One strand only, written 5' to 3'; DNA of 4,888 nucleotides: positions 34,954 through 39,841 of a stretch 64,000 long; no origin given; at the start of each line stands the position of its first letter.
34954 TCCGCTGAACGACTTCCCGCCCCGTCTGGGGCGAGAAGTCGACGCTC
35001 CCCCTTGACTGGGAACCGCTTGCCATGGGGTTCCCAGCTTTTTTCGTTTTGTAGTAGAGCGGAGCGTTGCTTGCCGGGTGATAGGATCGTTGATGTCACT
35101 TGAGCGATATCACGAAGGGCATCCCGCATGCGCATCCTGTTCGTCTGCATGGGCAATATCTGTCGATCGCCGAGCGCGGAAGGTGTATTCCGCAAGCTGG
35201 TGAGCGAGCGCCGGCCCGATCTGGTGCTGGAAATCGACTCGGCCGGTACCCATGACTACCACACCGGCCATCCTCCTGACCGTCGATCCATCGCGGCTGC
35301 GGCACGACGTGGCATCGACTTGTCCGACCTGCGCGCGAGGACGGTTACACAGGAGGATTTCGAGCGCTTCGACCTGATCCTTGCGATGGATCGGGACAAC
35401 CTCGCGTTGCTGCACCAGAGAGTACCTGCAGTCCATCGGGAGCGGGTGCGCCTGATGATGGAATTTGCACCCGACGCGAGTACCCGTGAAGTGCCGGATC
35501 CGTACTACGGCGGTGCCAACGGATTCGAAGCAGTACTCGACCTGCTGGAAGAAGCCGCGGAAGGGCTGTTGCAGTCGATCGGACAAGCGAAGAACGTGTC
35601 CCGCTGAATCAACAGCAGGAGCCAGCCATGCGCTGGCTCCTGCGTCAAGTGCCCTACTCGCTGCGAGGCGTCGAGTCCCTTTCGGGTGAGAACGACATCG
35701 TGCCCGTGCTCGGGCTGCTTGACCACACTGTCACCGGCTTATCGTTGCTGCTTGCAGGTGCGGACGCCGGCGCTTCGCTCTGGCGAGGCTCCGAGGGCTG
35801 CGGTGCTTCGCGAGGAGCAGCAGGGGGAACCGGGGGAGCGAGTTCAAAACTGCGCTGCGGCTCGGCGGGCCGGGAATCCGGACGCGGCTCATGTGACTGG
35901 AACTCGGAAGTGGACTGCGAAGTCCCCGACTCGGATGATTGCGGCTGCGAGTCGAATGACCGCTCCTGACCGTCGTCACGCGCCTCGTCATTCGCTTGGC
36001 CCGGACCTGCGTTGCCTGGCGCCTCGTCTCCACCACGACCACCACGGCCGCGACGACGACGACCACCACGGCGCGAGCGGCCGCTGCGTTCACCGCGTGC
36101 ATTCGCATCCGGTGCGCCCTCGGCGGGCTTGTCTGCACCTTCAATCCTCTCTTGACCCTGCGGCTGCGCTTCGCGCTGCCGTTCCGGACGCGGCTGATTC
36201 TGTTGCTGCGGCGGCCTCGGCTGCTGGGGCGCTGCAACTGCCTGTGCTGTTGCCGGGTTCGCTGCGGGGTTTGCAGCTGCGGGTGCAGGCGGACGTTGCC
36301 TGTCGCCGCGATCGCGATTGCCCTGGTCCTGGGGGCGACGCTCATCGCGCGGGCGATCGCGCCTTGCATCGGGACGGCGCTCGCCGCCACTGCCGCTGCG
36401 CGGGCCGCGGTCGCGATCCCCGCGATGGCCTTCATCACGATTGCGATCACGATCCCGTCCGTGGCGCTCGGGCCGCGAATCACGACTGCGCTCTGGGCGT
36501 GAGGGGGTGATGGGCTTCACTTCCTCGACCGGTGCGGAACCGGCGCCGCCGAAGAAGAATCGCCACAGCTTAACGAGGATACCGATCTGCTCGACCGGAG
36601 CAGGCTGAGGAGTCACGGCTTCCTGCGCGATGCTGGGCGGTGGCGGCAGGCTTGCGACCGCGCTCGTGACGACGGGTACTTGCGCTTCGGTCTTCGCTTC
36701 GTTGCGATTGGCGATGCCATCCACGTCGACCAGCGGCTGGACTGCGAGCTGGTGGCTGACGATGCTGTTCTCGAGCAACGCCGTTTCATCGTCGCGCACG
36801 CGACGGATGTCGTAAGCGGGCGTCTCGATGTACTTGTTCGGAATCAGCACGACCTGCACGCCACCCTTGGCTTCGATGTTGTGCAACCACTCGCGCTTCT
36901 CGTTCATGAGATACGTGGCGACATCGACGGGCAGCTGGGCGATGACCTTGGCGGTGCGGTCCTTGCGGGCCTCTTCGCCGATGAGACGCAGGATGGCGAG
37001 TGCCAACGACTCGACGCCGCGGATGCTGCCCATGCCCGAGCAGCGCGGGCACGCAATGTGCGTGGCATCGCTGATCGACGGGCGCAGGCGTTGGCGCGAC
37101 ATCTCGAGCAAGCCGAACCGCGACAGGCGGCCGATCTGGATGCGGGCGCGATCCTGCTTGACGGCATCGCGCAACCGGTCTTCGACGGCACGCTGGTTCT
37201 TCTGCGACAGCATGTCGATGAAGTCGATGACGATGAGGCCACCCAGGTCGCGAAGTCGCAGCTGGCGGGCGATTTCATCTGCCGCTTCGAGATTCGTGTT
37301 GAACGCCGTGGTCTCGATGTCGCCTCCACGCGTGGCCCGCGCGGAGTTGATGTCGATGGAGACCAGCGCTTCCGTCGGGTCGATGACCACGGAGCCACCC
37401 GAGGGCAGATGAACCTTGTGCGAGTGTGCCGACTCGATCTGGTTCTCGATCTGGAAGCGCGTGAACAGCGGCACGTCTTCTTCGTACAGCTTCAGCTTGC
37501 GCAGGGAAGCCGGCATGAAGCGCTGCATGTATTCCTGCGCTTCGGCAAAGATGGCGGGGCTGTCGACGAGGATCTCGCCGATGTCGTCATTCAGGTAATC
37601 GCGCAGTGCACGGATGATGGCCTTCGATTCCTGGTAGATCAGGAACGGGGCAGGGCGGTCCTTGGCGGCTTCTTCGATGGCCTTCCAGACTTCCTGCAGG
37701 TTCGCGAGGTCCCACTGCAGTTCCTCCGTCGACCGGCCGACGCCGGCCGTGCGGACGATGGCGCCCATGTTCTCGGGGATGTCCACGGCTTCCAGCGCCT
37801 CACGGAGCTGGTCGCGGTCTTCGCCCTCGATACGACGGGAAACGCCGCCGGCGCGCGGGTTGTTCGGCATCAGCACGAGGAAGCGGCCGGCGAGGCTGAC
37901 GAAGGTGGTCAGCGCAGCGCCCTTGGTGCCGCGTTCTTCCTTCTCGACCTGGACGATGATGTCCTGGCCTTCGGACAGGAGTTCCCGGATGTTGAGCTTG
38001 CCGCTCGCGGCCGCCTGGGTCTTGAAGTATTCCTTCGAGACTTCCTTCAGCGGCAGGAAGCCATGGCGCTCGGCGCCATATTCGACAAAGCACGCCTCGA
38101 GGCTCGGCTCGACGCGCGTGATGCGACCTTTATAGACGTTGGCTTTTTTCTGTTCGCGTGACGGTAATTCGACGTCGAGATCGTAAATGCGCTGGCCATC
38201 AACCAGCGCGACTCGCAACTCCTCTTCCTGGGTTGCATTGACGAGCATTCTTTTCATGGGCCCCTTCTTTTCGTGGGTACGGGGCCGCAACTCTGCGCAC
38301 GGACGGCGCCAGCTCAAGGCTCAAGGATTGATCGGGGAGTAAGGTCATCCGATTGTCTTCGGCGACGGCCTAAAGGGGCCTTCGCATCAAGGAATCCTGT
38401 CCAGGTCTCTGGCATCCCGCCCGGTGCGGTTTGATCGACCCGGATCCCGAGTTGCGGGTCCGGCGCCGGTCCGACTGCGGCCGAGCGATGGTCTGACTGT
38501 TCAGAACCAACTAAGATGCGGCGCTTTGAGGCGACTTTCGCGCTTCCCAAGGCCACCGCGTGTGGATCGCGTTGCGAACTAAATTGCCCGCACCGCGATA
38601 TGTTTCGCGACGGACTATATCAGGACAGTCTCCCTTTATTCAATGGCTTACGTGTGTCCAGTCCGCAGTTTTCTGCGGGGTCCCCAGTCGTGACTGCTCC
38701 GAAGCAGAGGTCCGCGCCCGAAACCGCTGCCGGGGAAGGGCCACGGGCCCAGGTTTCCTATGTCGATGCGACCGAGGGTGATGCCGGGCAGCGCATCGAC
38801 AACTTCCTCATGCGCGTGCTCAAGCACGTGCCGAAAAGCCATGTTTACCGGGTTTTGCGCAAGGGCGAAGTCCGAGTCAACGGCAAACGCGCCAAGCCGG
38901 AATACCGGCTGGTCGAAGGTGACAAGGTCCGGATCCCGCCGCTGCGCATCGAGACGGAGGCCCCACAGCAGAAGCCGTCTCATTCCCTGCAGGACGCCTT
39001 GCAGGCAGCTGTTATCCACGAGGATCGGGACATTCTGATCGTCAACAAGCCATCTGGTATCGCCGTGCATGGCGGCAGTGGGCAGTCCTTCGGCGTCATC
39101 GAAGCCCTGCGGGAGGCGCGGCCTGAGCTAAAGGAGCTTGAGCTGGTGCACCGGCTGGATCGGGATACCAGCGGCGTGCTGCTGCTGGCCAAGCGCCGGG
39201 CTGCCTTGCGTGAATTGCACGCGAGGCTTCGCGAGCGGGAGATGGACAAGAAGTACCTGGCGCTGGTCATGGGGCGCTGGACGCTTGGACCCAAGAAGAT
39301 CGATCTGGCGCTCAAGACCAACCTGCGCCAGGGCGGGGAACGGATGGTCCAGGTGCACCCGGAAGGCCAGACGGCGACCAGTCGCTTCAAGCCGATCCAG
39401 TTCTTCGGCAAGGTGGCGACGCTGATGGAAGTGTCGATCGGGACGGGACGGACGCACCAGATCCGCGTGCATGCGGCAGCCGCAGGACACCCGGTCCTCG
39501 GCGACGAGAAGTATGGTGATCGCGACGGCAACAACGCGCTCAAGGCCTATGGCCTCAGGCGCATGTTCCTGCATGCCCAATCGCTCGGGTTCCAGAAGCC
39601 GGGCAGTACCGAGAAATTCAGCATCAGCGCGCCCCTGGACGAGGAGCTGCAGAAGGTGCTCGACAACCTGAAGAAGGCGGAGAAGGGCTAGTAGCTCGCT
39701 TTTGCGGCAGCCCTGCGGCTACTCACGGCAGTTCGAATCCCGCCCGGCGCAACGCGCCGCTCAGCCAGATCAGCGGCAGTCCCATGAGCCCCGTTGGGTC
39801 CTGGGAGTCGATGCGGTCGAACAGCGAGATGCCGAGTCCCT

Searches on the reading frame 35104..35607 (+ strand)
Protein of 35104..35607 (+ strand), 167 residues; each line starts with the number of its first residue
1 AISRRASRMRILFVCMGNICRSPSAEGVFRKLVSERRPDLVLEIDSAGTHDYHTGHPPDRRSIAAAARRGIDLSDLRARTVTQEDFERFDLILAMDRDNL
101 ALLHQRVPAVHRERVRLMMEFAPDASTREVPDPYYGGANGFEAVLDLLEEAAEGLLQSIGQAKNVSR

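Call 42: search_protein_families(library=pfam, proteins=[window:35104-35607:+], max_evalue=0.001)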
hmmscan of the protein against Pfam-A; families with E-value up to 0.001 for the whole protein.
window:35104-35607:+ (167 aa): 1 family
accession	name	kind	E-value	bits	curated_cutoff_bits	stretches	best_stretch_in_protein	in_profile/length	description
PF01451.26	LMWPc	-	4.6e-41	140.8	23.2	1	11-156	1-144/144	Low molecular weight phosphotyrosine protein phosphatase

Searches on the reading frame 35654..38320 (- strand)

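Call 42: search_protein_families(library=pfam, proteins=[window:35654-38320:-], max_evalue=0.001)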
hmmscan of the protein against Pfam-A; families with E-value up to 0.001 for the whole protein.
window:35654-38320:- (888 aa): 3 families
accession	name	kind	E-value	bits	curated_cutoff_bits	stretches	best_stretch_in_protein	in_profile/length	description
PF10150.14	RNase_E_G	-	1.8e-101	339.6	25.5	1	142-411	1-269/270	Ribonuclease E/G family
PF20833.2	RNase_E_G_Thio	-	9.4e-30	103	26.8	1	424-507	2-85/86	RNase E/G, Thioredoxin-like domain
PF00575.29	S1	-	4.3e-08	33.9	22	1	57-139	2-73/74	S1 RNA binding domain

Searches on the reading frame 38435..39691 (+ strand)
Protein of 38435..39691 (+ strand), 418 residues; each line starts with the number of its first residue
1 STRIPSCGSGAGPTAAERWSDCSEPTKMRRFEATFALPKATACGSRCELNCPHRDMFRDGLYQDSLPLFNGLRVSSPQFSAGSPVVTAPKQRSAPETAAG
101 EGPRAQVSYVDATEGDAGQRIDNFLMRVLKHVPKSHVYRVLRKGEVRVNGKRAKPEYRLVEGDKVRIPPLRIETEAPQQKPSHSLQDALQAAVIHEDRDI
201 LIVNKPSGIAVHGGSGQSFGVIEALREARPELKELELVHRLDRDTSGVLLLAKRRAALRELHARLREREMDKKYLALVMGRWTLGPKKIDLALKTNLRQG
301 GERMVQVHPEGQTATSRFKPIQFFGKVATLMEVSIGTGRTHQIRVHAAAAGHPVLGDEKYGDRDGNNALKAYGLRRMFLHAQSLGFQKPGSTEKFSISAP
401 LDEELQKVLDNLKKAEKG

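Call 42: search_protein_families(library=pfam, proteins=[window:38435-39691:+], max_evalue=0.001)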
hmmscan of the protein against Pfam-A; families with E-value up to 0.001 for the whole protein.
window:38435-39691:+ (418 aa): 2 families
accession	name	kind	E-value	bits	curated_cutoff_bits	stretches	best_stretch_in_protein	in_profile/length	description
PF00849.27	PseudoU_synth_2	-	4.4e-29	102.1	26.8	1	199-349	1-152/152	RNA pseudouridylate synthase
PF01479.30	S4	-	1.2e-09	38.1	22.8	1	119-165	1-48/48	S4 domain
